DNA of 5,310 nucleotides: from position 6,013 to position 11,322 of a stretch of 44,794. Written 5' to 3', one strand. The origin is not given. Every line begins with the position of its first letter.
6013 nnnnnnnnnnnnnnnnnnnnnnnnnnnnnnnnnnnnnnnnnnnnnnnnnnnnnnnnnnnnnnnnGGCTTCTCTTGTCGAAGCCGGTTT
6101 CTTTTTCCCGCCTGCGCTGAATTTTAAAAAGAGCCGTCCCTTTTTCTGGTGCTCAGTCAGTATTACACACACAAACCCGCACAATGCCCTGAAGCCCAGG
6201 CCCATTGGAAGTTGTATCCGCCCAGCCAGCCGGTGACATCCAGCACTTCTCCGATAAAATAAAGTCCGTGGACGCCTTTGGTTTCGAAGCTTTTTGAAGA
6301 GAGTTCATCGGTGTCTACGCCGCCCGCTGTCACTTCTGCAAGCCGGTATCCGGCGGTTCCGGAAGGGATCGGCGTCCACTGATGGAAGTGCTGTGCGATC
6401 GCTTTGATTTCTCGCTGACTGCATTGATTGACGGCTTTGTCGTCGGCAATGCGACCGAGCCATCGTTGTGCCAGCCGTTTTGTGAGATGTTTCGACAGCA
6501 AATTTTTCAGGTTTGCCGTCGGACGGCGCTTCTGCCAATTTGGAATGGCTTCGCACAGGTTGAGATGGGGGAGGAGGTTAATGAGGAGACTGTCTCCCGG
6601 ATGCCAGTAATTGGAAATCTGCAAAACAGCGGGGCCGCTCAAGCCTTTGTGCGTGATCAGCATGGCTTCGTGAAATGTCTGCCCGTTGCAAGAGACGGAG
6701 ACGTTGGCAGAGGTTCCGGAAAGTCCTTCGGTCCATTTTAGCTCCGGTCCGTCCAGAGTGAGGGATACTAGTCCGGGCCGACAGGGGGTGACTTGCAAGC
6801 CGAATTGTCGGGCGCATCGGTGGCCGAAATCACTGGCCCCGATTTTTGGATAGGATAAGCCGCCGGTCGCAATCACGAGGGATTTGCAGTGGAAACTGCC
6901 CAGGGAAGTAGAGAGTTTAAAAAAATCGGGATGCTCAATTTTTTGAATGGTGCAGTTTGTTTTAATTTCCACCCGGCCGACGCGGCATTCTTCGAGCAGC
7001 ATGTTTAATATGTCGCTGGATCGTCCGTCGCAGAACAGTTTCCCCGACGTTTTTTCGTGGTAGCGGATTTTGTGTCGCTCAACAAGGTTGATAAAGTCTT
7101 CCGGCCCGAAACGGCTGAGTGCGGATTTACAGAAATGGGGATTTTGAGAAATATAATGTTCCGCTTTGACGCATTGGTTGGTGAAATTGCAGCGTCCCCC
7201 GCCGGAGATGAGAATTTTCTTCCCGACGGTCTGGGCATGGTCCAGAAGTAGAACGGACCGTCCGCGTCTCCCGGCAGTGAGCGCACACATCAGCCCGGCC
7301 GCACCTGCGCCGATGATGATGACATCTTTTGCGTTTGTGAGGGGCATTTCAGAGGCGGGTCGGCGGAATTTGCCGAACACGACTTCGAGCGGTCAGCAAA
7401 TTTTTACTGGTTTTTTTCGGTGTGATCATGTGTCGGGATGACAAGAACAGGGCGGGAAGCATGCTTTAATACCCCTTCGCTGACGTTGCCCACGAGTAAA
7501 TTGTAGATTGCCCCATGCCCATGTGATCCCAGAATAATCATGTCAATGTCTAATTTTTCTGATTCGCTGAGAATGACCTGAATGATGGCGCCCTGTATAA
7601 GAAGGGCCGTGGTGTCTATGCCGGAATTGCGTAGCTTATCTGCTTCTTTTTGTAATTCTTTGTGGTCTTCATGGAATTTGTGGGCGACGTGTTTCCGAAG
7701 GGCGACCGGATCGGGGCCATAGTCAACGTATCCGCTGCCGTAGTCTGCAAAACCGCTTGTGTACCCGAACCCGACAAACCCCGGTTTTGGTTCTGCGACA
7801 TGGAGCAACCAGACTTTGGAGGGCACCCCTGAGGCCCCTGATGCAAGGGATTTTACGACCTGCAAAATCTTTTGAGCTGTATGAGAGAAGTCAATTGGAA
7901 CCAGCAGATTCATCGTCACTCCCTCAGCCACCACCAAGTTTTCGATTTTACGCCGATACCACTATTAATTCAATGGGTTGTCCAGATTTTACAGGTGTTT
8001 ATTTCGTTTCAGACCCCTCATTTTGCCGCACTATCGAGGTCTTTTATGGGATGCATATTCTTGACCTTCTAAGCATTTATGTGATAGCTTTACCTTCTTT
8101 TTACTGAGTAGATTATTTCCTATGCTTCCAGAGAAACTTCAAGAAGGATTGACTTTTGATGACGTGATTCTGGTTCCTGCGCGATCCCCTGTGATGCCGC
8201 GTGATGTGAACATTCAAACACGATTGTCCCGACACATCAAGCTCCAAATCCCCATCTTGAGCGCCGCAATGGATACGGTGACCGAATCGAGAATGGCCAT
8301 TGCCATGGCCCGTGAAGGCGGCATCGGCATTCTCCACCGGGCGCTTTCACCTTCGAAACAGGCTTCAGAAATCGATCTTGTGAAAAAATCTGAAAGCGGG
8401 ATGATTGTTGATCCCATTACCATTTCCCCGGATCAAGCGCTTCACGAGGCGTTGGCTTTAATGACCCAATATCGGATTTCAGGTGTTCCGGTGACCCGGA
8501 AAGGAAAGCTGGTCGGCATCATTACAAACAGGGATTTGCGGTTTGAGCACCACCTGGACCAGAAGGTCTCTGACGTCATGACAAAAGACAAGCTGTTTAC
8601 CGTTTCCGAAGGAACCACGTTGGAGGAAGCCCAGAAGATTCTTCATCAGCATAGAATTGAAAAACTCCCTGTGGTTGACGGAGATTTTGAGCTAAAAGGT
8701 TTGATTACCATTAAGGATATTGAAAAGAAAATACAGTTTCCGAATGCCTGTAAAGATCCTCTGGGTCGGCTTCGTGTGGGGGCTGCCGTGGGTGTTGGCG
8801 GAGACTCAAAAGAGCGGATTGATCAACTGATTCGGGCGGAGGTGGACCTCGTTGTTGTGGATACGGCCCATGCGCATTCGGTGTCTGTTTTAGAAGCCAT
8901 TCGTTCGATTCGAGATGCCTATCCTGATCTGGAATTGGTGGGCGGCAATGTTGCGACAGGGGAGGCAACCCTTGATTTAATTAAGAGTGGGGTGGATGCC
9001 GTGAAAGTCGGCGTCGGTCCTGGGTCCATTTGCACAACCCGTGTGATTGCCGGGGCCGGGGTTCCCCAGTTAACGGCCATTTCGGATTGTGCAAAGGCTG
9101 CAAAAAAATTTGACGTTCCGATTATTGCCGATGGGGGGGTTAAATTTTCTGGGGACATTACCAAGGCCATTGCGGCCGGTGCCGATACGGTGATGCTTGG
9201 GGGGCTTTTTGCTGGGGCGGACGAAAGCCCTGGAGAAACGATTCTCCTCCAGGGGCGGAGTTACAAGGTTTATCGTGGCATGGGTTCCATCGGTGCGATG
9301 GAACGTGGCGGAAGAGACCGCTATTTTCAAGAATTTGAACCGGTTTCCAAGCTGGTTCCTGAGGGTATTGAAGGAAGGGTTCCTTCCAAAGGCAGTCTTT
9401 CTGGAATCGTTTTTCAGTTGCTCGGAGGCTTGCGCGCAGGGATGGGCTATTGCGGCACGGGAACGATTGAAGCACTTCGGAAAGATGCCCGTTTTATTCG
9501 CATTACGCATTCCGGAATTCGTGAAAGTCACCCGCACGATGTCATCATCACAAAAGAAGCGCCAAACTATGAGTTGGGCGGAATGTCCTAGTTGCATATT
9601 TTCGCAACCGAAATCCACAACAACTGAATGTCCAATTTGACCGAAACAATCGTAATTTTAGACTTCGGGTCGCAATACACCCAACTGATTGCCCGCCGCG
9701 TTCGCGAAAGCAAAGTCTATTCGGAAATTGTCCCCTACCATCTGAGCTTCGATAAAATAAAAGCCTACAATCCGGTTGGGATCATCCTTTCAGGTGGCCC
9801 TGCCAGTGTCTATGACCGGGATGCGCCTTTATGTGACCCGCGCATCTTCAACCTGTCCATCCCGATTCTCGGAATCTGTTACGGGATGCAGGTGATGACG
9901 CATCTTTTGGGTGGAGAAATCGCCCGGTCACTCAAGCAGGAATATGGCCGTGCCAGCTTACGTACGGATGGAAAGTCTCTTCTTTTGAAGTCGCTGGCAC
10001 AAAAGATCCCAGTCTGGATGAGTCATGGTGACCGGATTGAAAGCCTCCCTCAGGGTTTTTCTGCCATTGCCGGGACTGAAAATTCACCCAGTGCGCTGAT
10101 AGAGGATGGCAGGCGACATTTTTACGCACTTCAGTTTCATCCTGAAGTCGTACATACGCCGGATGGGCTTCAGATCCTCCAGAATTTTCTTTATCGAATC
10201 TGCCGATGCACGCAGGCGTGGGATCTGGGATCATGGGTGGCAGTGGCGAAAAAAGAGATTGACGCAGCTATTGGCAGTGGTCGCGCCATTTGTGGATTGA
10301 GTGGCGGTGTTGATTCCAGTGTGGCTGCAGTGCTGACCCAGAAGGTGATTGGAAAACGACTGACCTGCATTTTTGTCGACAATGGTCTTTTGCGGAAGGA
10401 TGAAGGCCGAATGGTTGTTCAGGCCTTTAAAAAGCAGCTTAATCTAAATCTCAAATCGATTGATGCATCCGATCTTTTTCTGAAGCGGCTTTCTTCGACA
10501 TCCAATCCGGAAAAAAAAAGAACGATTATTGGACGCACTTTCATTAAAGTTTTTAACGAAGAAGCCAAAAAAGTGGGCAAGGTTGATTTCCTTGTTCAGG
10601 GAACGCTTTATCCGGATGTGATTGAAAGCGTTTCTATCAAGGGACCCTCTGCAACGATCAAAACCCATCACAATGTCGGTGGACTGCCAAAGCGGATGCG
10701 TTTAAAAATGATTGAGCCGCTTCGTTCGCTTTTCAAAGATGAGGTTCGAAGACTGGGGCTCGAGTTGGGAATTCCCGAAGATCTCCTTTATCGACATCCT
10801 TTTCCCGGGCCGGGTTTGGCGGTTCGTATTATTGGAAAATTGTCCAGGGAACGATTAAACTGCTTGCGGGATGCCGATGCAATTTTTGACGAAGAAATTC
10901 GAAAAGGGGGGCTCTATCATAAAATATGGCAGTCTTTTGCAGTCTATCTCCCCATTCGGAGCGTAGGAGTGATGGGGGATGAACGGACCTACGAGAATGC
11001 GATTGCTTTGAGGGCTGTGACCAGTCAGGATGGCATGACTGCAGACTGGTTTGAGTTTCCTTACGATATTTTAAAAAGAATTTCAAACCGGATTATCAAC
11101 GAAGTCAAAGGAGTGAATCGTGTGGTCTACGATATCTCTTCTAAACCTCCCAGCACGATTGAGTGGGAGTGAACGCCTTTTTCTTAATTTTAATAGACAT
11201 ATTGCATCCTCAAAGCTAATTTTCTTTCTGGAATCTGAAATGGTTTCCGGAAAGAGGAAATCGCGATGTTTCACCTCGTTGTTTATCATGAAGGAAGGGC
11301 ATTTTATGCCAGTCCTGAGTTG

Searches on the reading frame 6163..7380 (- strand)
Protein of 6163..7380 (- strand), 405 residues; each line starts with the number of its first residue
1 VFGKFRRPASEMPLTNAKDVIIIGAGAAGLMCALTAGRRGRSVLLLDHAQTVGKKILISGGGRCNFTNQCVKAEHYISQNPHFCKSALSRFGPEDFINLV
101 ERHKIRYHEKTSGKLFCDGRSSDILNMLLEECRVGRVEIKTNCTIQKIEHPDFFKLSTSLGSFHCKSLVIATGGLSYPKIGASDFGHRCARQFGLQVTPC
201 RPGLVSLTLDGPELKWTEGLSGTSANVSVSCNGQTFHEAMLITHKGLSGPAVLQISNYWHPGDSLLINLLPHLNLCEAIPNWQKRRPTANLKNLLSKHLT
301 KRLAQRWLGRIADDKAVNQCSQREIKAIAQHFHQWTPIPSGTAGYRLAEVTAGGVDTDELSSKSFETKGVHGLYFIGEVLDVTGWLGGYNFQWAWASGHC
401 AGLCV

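Call 8: search_protein_families(library=ncbifam, proteins=[window:6163-7380:-], max_evalue=0.00001)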
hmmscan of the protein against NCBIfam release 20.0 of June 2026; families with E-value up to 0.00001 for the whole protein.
window:6163-7380:- (405 aa): 19 families
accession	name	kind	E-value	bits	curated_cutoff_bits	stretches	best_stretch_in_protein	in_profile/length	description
TIGR00275.1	TIGR00275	subfamily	3.2e-124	414.8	183.8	1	20-402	1-400/401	aminoacetone oxidase family FAD-binding enzyme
TIGR03862.1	flavo_PP4765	subfamily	8.2e-19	67.7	242.65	1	42-404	3-370/376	TIGR03862 family flavoprotein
NF006130.0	PRK08274.1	equivalog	2.2e-08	33.3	369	1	17-52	5-40/467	FAD-dependent tricarballylate dehydrogenase TcuA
TIGR01813.1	flavo_cyto_c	subfamily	2.5e-08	33.1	285.45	1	19-88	1-71/444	flavocytochrome c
NF009477.0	PRK12843.1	equivalog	1.1e-07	30.7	758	1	11-62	10-61/578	FAD-dependent oxidoreductase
TIGR02032.1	GG-red-SF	subfamily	1.5e-07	31.4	158.8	1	19-75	2-56/297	geranylgeranyl reductase family protein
TIGR01372.1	soxA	subfamily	1.6e-07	29.5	1164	1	17-58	168-209/996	sarcosine oxidase subunit alpha family protein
NF004789.0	PRK06134.1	subfamily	1.9e-07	30.1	747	1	12-61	7-56/581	FAD-dependent oxidoreductase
NF005882.1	PRK07843.1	equivalog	2.4e-07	29.5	788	1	19-74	3-58/547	3-oxosteroid 1-dehydrogenase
TIGR03997.1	mycofact_OYE_2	equivalog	1.1e-06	27.3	793.15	1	15-59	377-421/645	mycofactocin system FadH/OYE family oxidoreductase 2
NF009476.0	PRK12839.1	equivalog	1.4e-06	26.7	940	1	16-75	7-66/572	FAD-dependent oxidoreductase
TIGR03197.1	MnmC_Cterm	equivalog_domain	2.8e-06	26.7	174.2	0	19-54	1-36/400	FAD-dependent 5-carboxymethylaminomethyl-2-thiouridine(34) oxidoreductase MnmC1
TIGR02485.1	CobZ_N-term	equivalog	3.6e-06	26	372.55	0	19-49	3-33/437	FAD-dependent tricarballylate dehydrogenase TcuA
TIGR03364.1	HpnW_proposed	hypoth_equivalog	4e-06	26.2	285.1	0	19-51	2-34/365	TIGR03364 family FAD-dependent oxidoreductase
NF053676.1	4oxCHCAChcC1Cy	equivalog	4.4e-06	25.4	1000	0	19-64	3-48/528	4-oxocyclohexanecarboxylate 2-dehydrogenase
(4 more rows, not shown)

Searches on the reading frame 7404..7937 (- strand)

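Call 8: search_protein_families(library=ncbifam, proteins=[window:7404-7937:-], max_evalue=0.00001)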
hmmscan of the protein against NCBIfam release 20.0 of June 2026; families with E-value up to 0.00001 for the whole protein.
window:7404-7937:- (177 aa): 1 family
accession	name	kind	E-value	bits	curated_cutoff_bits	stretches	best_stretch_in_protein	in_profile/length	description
NF011581.0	PRK15005.1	equivalog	5.2e-06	26.7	166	0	10-167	4-143/144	universal stress protein UspF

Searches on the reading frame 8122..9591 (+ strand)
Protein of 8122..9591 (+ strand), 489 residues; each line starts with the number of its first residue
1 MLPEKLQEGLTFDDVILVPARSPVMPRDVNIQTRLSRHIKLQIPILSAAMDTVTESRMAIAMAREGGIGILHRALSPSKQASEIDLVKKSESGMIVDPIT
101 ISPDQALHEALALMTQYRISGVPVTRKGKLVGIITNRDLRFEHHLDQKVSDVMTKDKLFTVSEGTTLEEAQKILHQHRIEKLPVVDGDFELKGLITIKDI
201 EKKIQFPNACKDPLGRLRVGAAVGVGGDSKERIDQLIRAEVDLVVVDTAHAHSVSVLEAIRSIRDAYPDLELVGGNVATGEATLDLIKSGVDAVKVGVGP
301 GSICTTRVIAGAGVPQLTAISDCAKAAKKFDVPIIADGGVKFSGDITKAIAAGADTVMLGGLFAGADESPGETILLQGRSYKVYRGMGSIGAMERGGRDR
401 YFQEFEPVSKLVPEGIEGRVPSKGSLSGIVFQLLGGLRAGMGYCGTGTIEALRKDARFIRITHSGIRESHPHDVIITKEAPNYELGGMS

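Call 8: search_protein_families(library=ncbifam, proteins=[window:8122-9591:+], max_evalue=0.00001)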
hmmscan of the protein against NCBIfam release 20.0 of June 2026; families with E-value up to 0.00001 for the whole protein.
window:8122-9591:+ (489 aa): 28 families (the best 25 are shown)
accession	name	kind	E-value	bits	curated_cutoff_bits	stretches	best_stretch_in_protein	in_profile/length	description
TIGR01302.1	IMP_dehydrog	equivalog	1.9e-189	630.2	481.5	1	9-453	1-449/450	IMP dehydrogenase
NF005311.0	PRK06843.1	equivalog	1.1e-136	456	779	2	196-475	121-401/404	inosine 5-monophosphate dehydrogenase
NF005869.0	PRK07807.1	equivalog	1e-97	328.2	549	1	7-472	10-475/479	GuaB1 family IMP dehydrogenase-related protein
NF052358.1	GMPRedGuaB1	equivalog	6e-94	315.9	675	1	5-471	8-474/479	GMP reductase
NF005493.0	PRK07107.1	equivalog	1.4e-88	297.7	585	1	10-479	10-496/502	IMP dehydrogenase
TIGR01303.1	IMP_DH_rel_1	equivalog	2.6e-87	293.7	562.75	1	9-471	11-472/475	GuaB1 family IMP dehydrogenase-related protein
NF003470.0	PRK05096.1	equivalog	3.1e-62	210.7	397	1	219-463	99-338/347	GMP reductase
TIGR01305.1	GMP_reduct_1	equivalog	1.3e-60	205.2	492.15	1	222-463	101-337/343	GMP reductase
NF003966.0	PRK05458.1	equivalog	8.5e-55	186.3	344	1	217-454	87-311/327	GMP reductase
TIGR01306.1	GMP_reduct_2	equivalog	1.3e-49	169.4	465.65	1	221-454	87-307/321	GMP reductase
TIGR01304.1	IMP_DH_rel_2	equivalog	7.8e-32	110.9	342.1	2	235-374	147-297/365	GuaB3 family IMP dehydrogenase-related protein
NF011449.0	PRK14869.2-5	equivalog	1.2e-14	54.2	411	1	144-203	64-123/451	putative manganese-dependent inorganic diphosphatase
NF011447.0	PRK14869.2-3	equivalog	1.9e-11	43.3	522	1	144-205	65-125/540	putative manganese-dependent inorganic diphosphatase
NF011443.0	PRK14869.1-5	equivalog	2.5e-11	42.7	335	1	145-203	67-124/546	putative manganese-dependent inorganic diphosphatase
NF041552.1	TF_PrdR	equivalog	3.1e-11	42.3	795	0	145-216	4-74/577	sigma-54 dependent transcriptional regulator PrdR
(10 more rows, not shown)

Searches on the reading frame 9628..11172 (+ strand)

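Call 8: search_protein_families(library=ncbifam, proteins=[window:9628-11172:+], max_evalue=0.00001)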
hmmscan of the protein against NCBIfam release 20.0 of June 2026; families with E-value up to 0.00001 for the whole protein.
window:9628-11172:+ (514 aa): 27 families (the best 25 are shown)
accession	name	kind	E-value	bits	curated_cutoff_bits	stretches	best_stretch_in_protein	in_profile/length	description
NF000848.1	PRK00074.1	equivalog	2.1e-238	792.1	400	1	8-514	1-512/512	glutamine-hydrolyzing GMP synthase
TIGR00884.1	guaA_Cterm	equivalog_domain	1.5e-144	481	338.75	1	209-514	8-310/310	glutamine-hydrolyzing GMP synthase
TIGR00888.1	guaA_Nterm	equivalog_domain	5.6e-73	244.4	172.15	1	8-194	1-187/188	glutamine-hydrolyzing GMP synthase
NF001975.0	PRK00758.1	equivalog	1.2e-43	148.9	198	1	7-193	3-183/185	GMP synthase subunit A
NF011201.0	PRK14607.1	equivalog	7.5e-17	61.2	670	1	36-189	32-187/534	bifunctional anthranilate synthase component II/anthranilate phosphoribosyltransferase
NF010081.0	PRK13566.1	equivalog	2.1e-16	59.4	645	1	6-190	529-719/729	anthranilate synthase component I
NF041322.1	Anth_synII_Halo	equivalog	5e-16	58.9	320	1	29-189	22-188/190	anthranilate synthase component II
NF005946.0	PRK08007.1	equivalog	7.4e-16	58.2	332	1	39-190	34-187/187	aminodeoxychorismate synthase component 2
NF006462.0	PRK08857.1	equivalog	2.1e-15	56.8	345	1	40-190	35-192/193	aminodeoxychorismate/anthranilate synthase component II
NF005458.0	PRK07053.1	equivalog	5e-15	55.5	250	1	47-175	46-181/234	glutamine amidotransferase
NF009475.0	PRK12838.1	equivalog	1.6e-14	53.6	221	1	4-105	168-268/359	carbamoyl phosphate synthase small subunit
NF006562.0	PRK09065.1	equivalog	2.2e-14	53.6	205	1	48-175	56-191/242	glutamine amidotransferase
TIGR01368.1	CPSaseIIsmall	equivalog_domain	1.9e-13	50.1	307.35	1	6-176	176-343/361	glutamine-hydrolyzing carbamoyl-phosphate synthase small subunit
NF005799.0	PRK07649.1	equivalog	2.2e-13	50.2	327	1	40-190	35-187/195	aminodeoxychorismate/anthranilate synthase component II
NF005743.0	PRK07567.1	equivalog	1.1e-12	47.8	264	1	72-174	88-192/245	glutamine amidotransferase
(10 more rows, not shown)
